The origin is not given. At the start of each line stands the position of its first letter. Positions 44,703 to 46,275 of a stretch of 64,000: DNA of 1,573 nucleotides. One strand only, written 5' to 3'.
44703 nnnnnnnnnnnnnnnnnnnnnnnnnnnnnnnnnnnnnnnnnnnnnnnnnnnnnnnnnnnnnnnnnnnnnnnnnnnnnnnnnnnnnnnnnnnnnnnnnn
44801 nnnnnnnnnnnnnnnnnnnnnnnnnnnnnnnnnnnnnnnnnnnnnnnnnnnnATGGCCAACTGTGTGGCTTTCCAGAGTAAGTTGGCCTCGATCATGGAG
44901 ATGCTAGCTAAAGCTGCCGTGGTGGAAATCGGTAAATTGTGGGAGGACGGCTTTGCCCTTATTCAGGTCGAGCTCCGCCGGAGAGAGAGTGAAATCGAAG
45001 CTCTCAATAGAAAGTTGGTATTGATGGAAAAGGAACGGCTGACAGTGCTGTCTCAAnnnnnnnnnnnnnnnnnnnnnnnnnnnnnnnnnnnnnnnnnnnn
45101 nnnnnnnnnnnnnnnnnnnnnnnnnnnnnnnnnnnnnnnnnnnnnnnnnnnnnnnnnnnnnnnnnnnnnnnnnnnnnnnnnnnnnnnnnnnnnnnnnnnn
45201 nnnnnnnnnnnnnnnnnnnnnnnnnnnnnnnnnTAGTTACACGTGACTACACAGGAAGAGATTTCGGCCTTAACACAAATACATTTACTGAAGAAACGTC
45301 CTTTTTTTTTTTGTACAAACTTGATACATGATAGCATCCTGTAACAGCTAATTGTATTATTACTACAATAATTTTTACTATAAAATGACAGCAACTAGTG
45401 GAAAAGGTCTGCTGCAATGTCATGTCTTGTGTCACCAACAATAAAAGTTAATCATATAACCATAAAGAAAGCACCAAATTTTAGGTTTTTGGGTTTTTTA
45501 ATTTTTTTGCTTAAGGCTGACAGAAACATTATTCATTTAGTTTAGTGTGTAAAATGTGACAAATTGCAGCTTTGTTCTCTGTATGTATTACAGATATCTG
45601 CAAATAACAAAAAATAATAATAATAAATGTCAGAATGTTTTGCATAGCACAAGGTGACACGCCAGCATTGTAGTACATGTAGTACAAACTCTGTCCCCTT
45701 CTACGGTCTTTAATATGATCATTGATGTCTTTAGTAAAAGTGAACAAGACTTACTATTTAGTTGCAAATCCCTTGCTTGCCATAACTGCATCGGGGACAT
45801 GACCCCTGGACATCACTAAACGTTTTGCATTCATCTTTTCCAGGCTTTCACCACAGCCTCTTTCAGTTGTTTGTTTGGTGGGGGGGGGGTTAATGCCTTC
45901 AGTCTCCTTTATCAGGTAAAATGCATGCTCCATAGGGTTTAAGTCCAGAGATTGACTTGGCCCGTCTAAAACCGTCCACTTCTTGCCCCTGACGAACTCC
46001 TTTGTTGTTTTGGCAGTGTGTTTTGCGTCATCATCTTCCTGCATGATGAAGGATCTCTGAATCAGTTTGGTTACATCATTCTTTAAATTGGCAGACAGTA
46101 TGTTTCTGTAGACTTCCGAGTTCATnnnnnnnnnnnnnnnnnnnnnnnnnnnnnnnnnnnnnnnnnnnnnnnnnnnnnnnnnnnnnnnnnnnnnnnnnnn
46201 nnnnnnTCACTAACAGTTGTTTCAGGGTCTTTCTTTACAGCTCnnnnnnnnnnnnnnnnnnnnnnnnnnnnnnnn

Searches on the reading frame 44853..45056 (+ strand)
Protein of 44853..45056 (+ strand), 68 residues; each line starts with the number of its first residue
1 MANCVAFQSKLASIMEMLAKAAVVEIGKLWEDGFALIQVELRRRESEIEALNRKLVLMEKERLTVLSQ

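Call 11: find_homologous_proteins(query=window:44853-45056:+, max_evalue=0.01)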
Query seq(68 aa) (68 aa): 40 proteins with E <= 0.01 among 40 candidates.
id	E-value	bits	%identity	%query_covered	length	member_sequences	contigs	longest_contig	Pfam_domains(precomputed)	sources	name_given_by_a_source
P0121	1.1e-29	118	90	100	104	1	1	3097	-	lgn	-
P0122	2.6e-28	114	85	100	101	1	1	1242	-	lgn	-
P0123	3.1e-28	113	91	100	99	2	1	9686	-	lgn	-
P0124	6.2e-28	112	90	100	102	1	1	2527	-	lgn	-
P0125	1.8e-27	111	85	100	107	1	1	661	-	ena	-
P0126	2.5e-27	111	90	99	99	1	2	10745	-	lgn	-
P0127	6.8e-27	109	84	100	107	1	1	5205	-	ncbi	-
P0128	1.5e-26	108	82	100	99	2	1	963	-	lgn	-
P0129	1.6e-26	108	84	100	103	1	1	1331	-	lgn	-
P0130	1.6e-26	108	87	99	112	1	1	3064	-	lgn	-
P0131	1.9e-26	108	85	100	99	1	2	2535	-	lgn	-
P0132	2.0e-26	108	84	100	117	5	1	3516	-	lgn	-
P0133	2.1e-26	108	84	100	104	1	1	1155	-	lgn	-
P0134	2.3e-26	108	85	100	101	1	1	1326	-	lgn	-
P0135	2.7e-26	107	81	100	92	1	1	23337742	-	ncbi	ncbi:hypothetical protein PAMP_005244 [Pampus punctatissimus]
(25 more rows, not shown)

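Call 52: search_solved_structures(query=A4, max_evalue=1, show_alignments=2)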
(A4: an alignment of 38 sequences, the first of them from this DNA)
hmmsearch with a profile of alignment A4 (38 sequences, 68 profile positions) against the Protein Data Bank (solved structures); distinct sequences matched with E-value up to 1: 30.
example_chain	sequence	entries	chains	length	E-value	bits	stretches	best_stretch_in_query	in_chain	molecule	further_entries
6otn_A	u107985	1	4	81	0.031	17.3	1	43-67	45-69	Tropomyosin alpha-3 chain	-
6jfv_A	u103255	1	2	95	0.039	17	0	23-66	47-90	Keratin, type I cytoskeletal 14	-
7bjs_C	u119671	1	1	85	0.052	16.6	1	35-67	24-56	SD21996p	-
7bjn_A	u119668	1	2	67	0.076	16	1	36-67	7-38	SD21996p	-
6gbq_A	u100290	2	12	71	0.13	15.3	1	28-63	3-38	Polymerase cofactor VP35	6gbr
5jx1_A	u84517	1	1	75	0.14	15.2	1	42-62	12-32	Chimera protein of Kinesin-like protein KIF3A and Microtubule-associated protein RP/EB fam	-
3tnu_A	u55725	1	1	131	0.18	14.8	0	23-66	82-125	Keratin, type I cytoskeletal 14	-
7bjg_A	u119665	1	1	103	0.2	14.7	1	36-67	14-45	SD21996p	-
5z7g_C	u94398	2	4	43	0.28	14.2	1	39-62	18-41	5-azacytidine-induced protein 2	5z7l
6xor_A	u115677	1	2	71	0.29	14.2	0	45-64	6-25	Protein swallow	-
4r0r_A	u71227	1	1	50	0.33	14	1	39-64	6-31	eboIZN21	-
1uwb_B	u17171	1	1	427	0.5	13.4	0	7-55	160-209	REVERSE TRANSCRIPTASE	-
5fdl_B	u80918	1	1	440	0.54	13.3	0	7-55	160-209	P66 Reverse transcriptase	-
2iaj_B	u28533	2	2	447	0.55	13.3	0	7-55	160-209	Reverse transcriptase/ribonuclease H; p51 RT | Reverse transcriptase/ribonuclease H (p51 RT)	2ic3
8stu_A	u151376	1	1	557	0.56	13.3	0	7-55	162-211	Reverse transcriptase/ribonuclease H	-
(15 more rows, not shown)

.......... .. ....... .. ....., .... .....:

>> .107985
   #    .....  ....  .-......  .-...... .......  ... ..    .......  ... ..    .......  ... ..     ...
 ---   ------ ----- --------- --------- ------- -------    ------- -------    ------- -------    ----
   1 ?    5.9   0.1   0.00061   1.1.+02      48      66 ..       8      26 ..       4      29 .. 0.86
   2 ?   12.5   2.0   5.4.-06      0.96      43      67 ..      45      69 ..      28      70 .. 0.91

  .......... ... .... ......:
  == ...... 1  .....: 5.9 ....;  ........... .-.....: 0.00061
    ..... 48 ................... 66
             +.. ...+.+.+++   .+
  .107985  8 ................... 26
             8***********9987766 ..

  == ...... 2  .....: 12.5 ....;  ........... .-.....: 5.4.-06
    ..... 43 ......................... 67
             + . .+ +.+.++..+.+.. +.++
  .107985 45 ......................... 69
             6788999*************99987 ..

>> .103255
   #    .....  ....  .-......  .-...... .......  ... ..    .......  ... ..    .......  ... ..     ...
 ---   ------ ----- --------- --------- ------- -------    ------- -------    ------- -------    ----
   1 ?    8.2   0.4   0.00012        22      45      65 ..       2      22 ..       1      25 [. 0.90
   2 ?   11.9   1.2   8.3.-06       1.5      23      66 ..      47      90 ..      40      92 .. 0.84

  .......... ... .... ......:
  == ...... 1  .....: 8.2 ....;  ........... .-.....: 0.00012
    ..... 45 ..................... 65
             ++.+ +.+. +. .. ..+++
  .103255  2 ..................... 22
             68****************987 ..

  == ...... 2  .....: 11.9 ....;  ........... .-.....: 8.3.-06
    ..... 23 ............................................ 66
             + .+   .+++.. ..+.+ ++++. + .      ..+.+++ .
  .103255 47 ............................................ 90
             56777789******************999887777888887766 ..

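Call 65: search_protein_families(library=pfam, alignment_id=A4, max_evalue=0.1)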
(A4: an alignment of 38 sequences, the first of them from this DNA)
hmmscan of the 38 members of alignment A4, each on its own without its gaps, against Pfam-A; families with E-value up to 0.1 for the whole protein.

A. member 1, seq(68 aa): 1 family
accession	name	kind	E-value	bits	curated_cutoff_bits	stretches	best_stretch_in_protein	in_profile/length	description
PF22766.2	ZW10_C2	-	0.033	14.8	27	1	4-65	90-148/152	ZW10 C-terminal helical domain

B. families by the number of members that match (of 38 scanned): 32 families (the first 25 are shown)
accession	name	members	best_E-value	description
PF18504.6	Csm1_N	10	0.0019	Csm1 N-terminal domain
PF15294.11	Leu_zip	6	0.0013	Leucine zipper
PF04859.17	DUF641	5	0.0035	Plant protein of unknown function (DUF641)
PF16808.10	PKcGMP_CC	4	0.0008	Coiled-coil N-terminus of cGMP-dependent protein kinase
PF13334.11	DUF4094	4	0.003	Domain of unknown function (DUF4094)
PF23905.1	DUF7247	4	0.007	Domain of unknown function (DUF7247)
PF22944.1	DGKD_4H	2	0.0046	Diacylglycerol kinase delta, helical domain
PF17871.7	AAA_lid_9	2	0.0087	AAA lid domain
PF24051.1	DUF7355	2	0.011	Domain of unknown function (DUF7355)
PF03927.19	NapD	2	0.034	NapD protein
PF06637.16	PV-1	1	0.00067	PV-1 protein (PLVAP)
PF00261.25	Tropomyosin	1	0.0026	Tropomyosin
PF10174.14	Cast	1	0.0061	RIM-binding protein of the cytomatrix active zone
PF08461.16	HTH_12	1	0.013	Ribonuclease R winged-helix domain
PF11559.13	ADIP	1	0.014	Afadin- and alpha -actinin-Binding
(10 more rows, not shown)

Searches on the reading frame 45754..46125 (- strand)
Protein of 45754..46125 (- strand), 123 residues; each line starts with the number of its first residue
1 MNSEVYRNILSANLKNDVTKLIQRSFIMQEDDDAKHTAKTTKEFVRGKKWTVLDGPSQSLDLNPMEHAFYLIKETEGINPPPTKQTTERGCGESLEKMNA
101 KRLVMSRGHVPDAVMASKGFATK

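Call 16: search_protein_families(library=pfam, proteins=[window:45754-46125:-], max_evalue=0.001)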
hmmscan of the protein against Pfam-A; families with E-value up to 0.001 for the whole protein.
window:45754-46125:- (123 aa): 0 families

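Call 41: search_solved_structures(query=window:45754-46125:-, max_evalue=0.01, show_alignments=1)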
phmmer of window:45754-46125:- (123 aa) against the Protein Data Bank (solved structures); distinct sequences matched with E-value up to 0.01: 1.
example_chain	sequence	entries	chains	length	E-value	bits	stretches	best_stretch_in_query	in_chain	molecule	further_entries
5cr4_A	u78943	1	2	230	3.7e-11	46.3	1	3-98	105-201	Sleeping Beauty transposase, SB100X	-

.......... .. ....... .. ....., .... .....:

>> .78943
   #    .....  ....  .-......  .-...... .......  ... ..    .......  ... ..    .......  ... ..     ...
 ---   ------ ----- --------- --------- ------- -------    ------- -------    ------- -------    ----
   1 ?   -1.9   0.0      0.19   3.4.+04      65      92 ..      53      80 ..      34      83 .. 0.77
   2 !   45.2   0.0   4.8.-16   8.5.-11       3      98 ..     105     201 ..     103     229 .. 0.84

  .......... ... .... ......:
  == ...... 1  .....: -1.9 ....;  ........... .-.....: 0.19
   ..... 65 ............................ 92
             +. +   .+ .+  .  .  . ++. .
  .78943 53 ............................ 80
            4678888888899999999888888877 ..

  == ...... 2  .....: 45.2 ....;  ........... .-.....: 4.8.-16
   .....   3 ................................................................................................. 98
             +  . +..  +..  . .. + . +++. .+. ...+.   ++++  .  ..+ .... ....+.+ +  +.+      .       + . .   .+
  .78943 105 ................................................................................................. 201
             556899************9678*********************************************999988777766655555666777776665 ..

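Call 42: search_protein_families(library=pfam, proteins=[window:45754-46125:-], max_evalue=1)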
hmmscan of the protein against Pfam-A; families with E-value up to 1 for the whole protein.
window:45754-46125:- (123 aa): 1 family
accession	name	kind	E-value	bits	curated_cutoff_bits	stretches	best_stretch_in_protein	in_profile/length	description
PF13358.12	DDE_3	-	0.0048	17.2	28.6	1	16-74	74-131/146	DDE superfamily endonuclease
